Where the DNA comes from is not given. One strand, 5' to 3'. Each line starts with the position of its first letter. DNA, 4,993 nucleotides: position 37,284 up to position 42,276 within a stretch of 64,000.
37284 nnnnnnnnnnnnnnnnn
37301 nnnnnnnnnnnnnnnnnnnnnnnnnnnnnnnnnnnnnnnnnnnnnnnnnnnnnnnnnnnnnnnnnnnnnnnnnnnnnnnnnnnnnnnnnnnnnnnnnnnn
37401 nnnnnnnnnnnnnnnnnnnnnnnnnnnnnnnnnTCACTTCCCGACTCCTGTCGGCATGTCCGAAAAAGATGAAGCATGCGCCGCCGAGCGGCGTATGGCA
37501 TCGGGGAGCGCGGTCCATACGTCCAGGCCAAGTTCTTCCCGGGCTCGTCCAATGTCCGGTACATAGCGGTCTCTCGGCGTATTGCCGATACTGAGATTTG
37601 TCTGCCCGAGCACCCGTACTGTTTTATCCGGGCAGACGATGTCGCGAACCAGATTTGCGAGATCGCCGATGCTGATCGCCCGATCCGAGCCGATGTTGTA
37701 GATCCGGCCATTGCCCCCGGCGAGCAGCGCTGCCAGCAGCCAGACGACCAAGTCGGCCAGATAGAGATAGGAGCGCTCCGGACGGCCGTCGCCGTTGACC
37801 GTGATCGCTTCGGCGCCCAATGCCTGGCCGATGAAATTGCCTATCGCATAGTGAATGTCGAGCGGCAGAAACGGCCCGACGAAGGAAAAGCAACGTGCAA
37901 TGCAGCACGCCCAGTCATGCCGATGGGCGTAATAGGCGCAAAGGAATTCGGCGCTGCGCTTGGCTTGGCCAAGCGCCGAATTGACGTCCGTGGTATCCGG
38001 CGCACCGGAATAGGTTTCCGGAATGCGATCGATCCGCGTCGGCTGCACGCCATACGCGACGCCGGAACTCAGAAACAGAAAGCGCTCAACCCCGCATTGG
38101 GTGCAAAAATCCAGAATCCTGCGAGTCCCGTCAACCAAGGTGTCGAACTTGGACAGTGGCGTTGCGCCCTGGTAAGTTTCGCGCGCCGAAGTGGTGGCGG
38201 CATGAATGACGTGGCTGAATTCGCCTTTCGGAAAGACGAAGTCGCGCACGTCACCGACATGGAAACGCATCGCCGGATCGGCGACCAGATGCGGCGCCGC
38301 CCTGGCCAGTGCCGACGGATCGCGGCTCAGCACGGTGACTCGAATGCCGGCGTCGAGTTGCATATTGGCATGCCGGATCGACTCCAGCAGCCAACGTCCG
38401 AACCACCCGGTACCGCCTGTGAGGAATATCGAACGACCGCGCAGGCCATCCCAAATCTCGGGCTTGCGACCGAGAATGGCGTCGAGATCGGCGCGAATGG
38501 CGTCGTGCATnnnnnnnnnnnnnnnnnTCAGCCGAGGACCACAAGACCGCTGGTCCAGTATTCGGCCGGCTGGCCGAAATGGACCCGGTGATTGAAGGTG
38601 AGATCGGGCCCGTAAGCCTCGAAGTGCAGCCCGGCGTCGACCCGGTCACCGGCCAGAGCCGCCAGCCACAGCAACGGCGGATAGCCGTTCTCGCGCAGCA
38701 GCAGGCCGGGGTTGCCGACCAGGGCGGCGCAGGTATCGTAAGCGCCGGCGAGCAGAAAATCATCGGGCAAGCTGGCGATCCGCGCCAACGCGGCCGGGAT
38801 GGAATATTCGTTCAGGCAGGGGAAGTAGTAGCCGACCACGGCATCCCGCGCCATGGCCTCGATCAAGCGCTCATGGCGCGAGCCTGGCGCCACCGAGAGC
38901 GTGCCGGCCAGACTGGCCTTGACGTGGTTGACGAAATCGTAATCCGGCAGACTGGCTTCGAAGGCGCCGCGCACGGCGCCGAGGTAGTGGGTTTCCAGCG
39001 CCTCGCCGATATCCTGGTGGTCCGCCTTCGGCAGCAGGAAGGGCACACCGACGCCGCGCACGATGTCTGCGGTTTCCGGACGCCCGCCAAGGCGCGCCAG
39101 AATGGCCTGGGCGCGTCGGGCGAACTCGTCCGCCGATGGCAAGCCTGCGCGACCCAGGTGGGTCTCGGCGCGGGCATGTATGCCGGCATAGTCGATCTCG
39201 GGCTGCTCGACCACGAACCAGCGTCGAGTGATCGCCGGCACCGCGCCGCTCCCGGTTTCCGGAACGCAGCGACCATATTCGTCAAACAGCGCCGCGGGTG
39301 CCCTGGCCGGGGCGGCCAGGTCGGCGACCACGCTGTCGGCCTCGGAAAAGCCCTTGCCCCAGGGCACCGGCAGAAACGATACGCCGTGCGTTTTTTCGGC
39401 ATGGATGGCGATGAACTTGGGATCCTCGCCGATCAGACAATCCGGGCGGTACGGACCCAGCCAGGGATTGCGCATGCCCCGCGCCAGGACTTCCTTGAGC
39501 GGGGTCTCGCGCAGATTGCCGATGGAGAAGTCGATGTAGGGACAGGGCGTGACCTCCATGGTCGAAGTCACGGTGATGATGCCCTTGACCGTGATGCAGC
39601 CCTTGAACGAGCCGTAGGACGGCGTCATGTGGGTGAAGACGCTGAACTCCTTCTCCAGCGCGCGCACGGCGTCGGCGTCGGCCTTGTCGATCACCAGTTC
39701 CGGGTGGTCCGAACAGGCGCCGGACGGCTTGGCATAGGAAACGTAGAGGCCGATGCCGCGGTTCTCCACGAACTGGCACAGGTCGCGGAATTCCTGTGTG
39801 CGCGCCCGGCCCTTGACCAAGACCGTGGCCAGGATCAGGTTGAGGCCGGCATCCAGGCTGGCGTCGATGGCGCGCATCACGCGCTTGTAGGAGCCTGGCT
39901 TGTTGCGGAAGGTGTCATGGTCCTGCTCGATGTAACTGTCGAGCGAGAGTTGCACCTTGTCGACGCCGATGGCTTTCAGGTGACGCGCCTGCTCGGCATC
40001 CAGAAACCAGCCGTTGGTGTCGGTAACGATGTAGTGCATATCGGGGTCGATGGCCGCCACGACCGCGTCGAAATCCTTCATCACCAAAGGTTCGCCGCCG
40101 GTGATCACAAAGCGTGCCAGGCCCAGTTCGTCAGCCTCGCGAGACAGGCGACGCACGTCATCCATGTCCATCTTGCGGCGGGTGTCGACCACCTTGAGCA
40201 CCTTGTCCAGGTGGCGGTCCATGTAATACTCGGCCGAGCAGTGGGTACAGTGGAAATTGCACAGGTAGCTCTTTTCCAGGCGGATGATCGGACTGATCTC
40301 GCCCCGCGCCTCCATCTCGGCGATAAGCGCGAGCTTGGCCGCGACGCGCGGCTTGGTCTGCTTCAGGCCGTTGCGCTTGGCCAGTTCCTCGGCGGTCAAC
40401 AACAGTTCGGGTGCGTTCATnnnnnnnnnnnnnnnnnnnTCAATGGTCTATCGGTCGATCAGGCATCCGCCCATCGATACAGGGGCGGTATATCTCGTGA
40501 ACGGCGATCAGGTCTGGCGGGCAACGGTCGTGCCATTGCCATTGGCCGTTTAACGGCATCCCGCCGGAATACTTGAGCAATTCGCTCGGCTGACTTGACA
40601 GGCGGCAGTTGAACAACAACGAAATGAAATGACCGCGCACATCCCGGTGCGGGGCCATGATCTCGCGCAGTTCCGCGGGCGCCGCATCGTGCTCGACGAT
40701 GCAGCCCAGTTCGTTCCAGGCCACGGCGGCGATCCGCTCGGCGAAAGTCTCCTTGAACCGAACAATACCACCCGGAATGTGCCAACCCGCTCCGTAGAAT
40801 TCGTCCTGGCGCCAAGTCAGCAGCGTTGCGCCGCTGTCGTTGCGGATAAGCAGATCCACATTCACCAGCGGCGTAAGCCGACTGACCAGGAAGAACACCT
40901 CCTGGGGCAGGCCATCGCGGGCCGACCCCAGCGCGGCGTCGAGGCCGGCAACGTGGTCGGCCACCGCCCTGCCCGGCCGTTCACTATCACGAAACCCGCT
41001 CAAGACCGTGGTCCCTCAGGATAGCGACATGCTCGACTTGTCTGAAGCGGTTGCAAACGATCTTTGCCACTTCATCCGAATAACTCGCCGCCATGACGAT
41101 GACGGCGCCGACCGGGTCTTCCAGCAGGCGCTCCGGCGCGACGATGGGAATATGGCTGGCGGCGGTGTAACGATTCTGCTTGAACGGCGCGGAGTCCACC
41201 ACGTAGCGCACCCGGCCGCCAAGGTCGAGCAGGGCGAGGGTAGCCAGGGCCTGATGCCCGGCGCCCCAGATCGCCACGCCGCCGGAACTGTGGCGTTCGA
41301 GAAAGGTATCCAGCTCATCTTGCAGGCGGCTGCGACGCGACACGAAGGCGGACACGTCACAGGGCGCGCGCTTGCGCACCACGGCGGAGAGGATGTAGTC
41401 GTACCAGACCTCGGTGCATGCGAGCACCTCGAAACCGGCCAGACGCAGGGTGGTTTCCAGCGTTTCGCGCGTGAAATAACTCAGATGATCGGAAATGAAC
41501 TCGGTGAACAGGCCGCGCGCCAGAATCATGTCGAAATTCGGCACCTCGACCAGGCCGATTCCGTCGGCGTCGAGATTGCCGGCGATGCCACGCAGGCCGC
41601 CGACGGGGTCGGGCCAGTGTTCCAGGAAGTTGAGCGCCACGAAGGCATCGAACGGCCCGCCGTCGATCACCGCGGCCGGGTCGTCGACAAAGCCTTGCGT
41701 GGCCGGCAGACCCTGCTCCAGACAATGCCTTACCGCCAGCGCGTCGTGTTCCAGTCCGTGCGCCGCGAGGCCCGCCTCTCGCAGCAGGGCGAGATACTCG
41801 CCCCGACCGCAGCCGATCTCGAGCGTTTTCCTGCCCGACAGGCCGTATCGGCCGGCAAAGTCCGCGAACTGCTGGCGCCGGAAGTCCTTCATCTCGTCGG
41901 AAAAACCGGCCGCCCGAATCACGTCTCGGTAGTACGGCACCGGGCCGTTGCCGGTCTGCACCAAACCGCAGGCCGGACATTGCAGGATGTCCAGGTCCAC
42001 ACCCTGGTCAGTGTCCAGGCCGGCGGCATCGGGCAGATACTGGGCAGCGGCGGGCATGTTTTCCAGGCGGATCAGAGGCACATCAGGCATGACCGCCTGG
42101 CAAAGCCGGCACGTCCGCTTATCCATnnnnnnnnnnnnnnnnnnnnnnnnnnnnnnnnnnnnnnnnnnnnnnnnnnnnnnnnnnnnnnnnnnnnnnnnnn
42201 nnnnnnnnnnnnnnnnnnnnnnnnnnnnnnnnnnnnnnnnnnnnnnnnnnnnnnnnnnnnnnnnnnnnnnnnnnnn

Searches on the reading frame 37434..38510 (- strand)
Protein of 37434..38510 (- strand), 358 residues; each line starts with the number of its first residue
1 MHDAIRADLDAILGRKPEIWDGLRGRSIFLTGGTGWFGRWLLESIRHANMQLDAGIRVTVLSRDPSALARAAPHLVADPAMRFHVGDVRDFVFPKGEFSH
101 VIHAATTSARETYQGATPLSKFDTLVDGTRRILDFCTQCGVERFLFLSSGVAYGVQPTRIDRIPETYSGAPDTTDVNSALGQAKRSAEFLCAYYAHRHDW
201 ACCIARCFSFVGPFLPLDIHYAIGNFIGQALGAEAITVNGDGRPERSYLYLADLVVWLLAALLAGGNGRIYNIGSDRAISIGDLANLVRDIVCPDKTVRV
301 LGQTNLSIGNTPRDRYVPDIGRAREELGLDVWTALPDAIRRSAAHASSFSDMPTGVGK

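Call 15: search_protein_families(library=pfam, proteins=[window:37434-38510:-], max_evalue=0.0001)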
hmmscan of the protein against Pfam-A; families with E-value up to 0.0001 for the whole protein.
window:37434-38510:- (358 aa): 5 families
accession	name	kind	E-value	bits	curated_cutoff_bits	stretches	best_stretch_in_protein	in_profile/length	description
PF01370.27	Epimerase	-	7.1e-33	114.4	20.9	1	28-274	1-240/240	NAD dependent epimerase/dehydratase family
PF16363.11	GDP_Man_Dehyd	-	1.7e-17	64.3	27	1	30-329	2-319/332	GDP-mannose 4,6 dehydratase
PF07993.18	NAD_binding_4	-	1.7e-07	31.1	20.1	1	98-207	89-204/258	Male sterility protein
PF01073.25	3Beta_HSD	-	9.2e-07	28.6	22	1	30-188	2-154/280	3-beta hydroxysteroid dehydrogenase/isomerase family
PF02719.21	Polysacc_synt_2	-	4.7e-06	26.4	20.2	1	28-152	1-131/293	Polysaccharide biosynthesis protein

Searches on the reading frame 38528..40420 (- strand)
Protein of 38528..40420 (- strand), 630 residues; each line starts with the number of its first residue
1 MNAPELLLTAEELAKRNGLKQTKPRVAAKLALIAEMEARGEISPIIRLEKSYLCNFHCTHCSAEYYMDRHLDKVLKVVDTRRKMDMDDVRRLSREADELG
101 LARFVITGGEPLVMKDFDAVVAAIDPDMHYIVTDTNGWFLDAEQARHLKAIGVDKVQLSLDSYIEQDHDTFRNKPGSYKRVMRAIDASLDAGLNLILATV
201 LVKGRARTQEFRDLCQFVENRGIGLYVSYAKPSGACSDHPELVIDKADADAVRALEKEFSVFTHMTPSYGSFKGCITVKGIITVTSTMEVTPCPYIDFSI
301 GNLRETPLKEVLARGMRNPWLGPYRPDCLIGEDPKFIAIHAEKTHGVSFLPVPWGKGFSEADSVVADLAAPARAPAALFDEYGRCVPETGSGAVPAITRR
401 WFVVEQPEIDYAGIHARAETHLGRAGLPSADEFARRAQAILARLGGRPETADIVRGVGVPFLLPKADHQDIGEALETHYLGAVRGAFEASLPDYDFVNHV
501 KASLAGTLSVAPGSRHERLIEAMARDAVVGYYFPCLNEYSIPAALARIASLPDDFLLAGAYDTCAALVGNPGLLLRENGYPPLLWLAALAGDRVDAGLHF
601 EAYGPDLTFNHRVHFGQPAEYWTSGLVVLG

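Call 15: search_protein_families(library=pfam, proteins=[window:38528-40420:-], max_evalue=0.0001)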
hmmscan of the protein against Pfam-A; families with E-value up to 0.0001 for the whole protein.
window:38528-40420:- (630 aa): 1 family
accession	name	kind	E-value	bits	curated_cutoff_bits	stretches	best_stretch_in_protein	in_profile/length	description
PF04055.27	Radical_SAM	-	3e-21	76.7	29.5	1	52-205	5-154/166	Radical SAM superfamily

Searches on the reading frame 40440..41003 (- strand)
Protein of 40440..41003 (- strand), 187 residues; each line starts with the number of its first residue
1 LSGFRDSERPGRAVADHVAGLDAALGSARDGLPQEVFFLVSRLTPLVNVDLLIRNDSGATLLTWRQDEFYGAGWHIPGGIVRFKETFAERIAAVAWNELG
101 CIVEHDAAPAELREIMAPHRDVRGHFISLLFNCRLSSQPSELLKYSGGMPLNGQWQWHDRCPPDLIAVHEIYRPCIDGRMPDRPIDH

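Call 15: search_protein_families(library=pfam, proteins=[window:40440-41003:-], max_evalue=0.0001)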
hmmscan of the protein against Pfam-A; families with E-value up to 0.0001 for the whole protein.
window:40440-41003:- (187 aa): 1 family
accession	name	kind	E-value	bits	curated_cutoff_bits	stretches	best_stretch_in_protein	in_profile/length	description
PF00293.34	NUDIX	-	1.3e-05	25.7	21.1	1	46-140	3-100/134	NUDIX domain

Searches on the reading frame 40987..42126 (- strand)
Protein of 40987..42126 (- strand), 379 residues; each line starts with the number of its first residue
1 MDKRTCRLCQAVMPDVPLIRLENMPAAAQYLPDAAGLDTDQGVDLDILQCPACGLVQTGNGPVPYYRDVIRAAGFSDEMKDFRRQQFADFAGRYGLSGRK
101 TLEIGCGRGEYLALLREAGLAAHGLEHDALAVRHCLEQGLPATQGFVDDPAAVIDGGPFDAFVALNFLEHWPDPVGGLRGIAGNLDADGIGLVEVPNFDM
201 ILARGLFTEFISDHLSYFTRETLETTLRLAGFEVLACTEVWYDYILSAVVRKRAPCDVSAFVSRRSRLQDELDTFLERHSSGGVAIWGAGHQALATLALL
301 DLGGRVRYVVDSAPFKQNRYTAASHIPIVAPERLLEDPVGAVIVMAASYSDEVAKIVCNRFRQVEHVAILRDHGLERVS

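Call 15: search_protein_families(library=pfam, proteins=[window:40987-42126:-], max_evalue=0.0001)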
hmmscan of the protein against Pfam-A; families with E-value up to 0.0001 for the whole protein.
window:40987-42126:- (379 aa): 6 families
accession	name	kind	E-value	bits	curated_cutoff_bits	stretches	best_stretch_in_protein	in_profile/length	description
PF13489.12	Methyltransf_23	-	2.1e-14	54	27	1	91-235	16-162/164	Methyltransferase domain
PF08484.17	Methyltransf_14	-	2.2e-11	44.2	23.5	1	260-355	45-143/160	C-methyltransferase C-terminal domain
PF07021.18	MetW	-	1.2e-08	35.2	21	1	97-161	13-78/193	Methionine biosynthesis protein MetW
PF08242.18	Methyltransf_12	-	3.7e-08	34.4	30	1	102-189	1-96/98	Methyltransferase domain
PF08421.16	Methyltransf_13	-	4.4e-06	27.2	31.3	1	6-59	1-53/62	Putative zinc binding domain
PF08241.18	Methyltransf_11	-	1.1e-05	26.4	21.2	1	102-190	1-92/95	Methyltransferase domain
